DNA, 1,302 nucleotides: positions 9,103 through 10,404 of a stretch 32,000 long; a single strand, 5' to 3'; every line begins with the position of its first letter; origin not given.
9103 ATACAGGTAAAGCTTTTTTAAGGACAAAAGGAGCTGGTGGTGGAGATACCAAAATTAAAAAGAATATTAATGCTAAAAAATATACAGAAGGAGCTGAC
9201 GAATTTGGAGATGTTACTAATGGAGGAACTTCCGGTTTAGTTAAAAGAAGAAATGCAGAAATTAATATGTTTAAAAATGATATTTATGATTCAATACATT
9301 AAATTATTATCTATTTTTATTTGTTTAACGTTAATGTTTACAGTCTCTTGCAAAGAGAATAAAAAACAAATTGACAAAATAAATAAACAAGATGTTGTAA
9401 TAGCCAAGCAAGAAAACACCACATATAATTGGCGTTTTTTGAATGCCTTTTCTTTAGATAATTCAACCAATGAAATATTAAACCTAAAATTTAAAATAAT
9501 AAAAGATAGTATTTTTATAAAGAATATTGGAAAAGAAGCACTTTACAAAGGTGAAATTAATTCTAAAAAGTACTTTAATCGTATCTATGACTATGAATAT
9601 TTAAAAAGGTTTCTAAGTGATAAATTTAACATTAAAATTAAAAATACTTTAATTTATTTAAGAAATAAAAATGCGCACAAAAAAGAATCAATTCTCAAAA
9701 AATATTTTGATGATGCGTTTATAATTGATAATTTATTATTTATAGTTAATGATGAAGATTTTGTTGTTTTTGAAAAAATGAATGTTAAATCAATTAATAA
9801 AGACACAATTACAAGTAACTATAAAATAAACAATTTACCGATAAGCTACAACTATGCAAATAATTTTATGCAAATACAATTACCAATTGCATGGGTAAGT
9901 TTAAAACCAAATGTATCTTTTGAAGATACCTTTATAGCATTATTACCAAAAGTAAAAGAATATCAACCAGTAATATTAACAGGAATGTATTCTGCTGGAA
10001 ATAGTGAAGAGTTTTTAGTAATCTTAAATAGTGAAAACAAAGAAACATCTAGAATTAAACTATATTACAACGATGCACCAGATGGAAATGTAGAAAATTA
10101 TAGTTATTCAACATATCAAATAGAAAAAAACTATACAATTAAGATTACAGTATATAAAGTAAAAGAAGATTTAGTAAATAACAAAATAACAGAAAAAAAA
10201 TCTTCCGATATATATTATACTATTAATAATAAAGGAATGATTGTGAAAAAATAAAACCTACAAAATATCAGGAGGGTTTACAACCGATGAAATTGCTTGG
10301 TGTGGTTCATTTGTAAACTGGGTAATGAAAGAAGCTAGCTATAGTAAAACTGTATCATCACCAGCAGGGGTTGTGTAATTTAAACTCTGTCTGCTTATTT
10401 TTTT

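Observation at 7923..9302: Every PG-toxin cassette pairs a glycan-cleaving with a peptide-cleaving domain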

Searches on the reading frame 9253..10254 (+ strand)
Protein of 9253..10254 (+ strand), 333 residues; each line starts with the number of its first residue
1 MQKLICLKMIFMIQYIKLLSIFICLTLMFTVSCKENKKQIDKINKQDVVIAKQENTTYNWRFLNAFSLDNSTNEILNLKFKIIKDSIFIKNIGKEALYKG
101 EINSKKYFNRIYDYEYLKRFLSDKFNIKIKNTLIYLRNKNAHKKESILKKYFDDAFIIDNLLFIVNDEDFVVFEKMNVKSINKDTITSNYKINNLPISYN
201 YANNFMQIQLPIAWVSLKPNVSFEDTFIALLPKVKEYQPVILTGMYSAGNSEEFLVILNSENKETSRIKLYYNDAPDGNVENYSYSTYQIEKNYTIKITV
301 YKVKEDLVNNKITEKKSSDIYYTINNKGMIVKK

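Call 4: search_protein_families(library=pfam, proteins=[window:9253-10254:+], max_evalue=0.1)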
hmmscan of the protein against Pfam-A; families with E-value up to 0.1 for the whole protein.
window:9253-10254:+ (333 aa): 0 families

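Call 5: search_protein_families(library=ncbifam, proteins=[window:9253-10254:+], max_evalue=0.1)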
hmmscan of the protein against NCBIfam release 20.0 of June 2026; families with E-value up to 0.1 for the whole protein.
window:9253-10254:+ (333 aa): 0 families

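Call 55: find_homologous_proteins(query=window:9352-10251:+, max_evalue=0.001)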
Query window:9352-10251:+ (300 aa): 8 proteins with E <= 0.001 among 2163 candidates.
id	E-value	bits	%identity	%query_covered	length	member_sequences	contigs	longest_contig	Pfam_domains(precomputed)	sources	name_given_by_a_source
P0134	1.6e-184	630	100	100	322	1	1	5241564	-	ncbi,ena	-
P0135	6.3e-121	422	67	100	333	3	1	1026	-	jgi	-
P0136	2.2e-69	253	79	50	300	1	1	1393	-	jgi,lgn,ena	-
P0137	4.4e-57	212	77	47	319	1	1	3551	-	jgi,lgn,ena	-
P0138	6.0e-51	192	55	58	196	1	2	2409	-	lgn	-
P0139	1.9e-49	187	58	53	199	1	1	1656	-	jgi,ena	-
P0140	8.2e-45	172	68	47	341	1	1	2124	-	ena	-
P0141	2.1e-44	171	59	51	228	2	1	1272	-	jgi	-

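Call 59: find_encoding_contigs(protein=P0137, flank=3500, max_places=2)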
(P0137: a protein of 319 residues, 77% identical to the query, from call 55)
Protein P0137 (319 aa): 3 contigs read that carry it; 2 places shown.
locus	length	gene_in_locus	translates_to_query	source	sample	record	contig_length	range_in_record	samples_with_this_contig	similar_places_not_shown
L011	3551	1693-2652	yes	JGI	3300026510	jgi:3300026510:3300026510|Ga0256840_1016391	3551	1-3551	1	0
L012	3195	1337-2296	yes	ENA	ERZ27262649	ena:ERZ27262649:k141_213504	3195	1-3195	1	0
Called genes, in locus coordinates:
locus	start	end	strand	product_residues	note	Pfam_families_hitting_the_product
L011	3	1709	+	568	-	?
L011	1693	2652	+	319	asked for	-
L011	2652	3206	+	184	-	-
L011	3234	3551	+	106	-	?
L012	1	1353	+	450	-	?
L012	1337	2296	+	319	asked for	-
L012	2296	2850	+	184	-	-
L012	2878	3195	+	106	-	?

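Call 69: predict_structure(alignment_id=A2)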
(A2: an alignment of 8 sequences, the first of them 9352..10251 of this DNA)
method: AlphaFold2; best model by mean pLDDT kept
length: 300 residues; sequences in the alignment: 8
mean_pLDDT: 53.8   pTM: 0.44
mean pLDDT of the five models: 53.8, 52.6, 51.7, 51.1, 48.7
residues with pLDDT >= 90: 32; 70-90: 68; 50-70: 39; < 50: 161
segments of 3 or more residues with pLDDT < 50: 1-82, 90-96, 98-121, 123-126, 134-175
pLDDT, mean of each block of 10 residues (from residue 1): 27 26 34 37 29 26 24 29 50 46 30 36 50 47 33 30 33 48 58 73 85 73 86 88 75 84 90 83 94 91
secondary structure, 60 per line:
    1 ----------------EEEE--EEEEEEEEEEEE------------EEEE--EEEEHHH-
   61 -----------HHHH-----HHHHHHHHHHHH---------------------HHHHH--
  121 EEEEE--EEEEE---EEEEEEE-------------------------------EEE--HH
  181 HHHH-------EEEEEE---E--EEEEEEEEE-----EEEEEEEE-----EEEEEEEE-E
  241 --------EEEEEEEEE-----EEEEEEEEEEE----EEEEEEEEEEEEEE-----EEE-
elements in order: E17-20 E23-34 E47-50 E53-56 H72-75 H81-92 H114-118 E121-125 E128-132 E136-142 E174-176 H179-184 E192-197 E204-212 E218-225 E231-238 E249-257 E263-273 E278-291 E297-299

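Call 79: fold_search(model_id=the predicted structure, library=pdb)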
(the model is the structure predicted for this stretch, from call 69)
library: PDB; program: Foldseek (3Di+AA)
matches with E <= 10: 673; with E <= 0.001: 0
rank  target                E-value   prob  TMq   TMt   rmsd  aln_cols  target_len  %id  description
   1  9kf6                  1.6e-01  0.54  0.19  0.14   7.6       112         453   12  Crystal structure of the reaction intermediate of Streptomyces sp. sulfotransferase Cpz4 involved in caprazamycins synth (released 2025-11-05)
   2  8y3n_C                1.9e-01  0.13  0.08  0.18  15.7       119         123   14  The self-assembled nanotube of CPC46A/Q70C (released 2024-11-06)
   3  9osr_A                2.3e-01  0.30  0.13  0.10  15.1       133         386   10  Structure of Fab HB420 in complex with influenza H3N2 A/Moscow/10/1999 neuraminidase (released 2025-10-01)
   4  6crd_A                2.6e-01  0.38  0.13  0.09  15.4       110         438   13  INFLUENZA VIRUS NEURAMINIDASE SUBTYPE N9 (TERN) with tetrabrachion (TB) domain stalk (released 2019-01-23)
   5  6zyt_EEE              2.9e-01  0.08  0.09  0.18  13.3       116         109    6  Monomeric streptavidin with a conjugated biotinylated pyrrolidine (released 2021-08-18)
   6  4zor_D                3.2e-01  0.10  0.09  0.17  15.4       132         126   13  The structure of the S37P MS2 viral capsid assembly. (released 2016-09-07)
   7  8y3t_A                3.4e-01  0.14  0.10  0.21  15.5       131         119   12  The self-assembled nanotube of CPC46A/Q70H (released 2024-11-06)
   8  4zor_B                3.7e-01  0.10  0.09  0.17  15.5       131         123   11  The structure of the S37P MS2 viral capsid assembly. (released 2016-09-07)
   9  5tc1_G                3.9e-01  0.13  0.10  0.21  15.7       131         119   11  In situ structures of the genome and genome-delivery apparatus in ssRNA bacteriophage MS2 (released 2016-12-07)
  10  6zyt_AAA              3.9e-01  0.08  0.10  0.20  12.2       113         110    7  Monomeric streptavidin with a conjugated biotinylated pyrrolidine (released 2021-08-18)
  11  2e4j_MODEL_1_A        4.2e-01  0.25  0.12  0.21  14.0       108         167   11  Solution Structure of mouse Lipocalin-type Prostaglandin D Synthase (released 2007-08-21)
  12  2qux_Q                4.4e-01  0.38  0.14  0.30  13.1        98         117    6  PP7 coat protein dimer in complex with RNA hairpin (released 2007-12-18)
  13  7q2o_BBB              4.4e-01  0.15  0.10  0.18  12.7        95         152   12  Beta-lactoglobulin mutant FAW (I56F/L39A/M107W) in complex with desipramine (FAW-DSM#1) (released 2022-05-11)
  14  8wv3_C                4.6e-01  0.18  0.11  0.18  17.3       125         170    4  NUDIX hydrolase from Bacillus methanolicus (released 2024-10-30)
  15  2b2d_A                5.2e-01  0.08  0.09  0.17  15.9       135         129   13  RNA stemloop operator from bacteriophage QBETA complexed with an N87S,E89K mutant MS2 capsid (released 2006-05-09)
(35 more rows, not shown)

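Call 84: search_protein_families(library=pfam, proteins=[L011:3-1709:+], max_evalue=0.01)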
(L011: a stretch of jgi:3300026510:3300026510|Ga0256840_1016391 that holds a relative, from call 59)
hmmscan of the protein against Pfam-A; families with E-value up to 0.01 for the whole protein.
L011:3-1709:+ (568 aa): 2 families
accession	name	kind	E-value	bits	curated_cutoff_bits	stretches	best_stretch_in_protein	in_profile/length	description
PF00959.24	Phage_lysozyme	-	5.9e-27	94.9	22.3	1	418-555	1-125/125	Phage lysozyme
PF01471.23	PG_binding_1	-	0.00025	21.6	23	1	133-179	2-49/57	Putative peptidoglycan binding domain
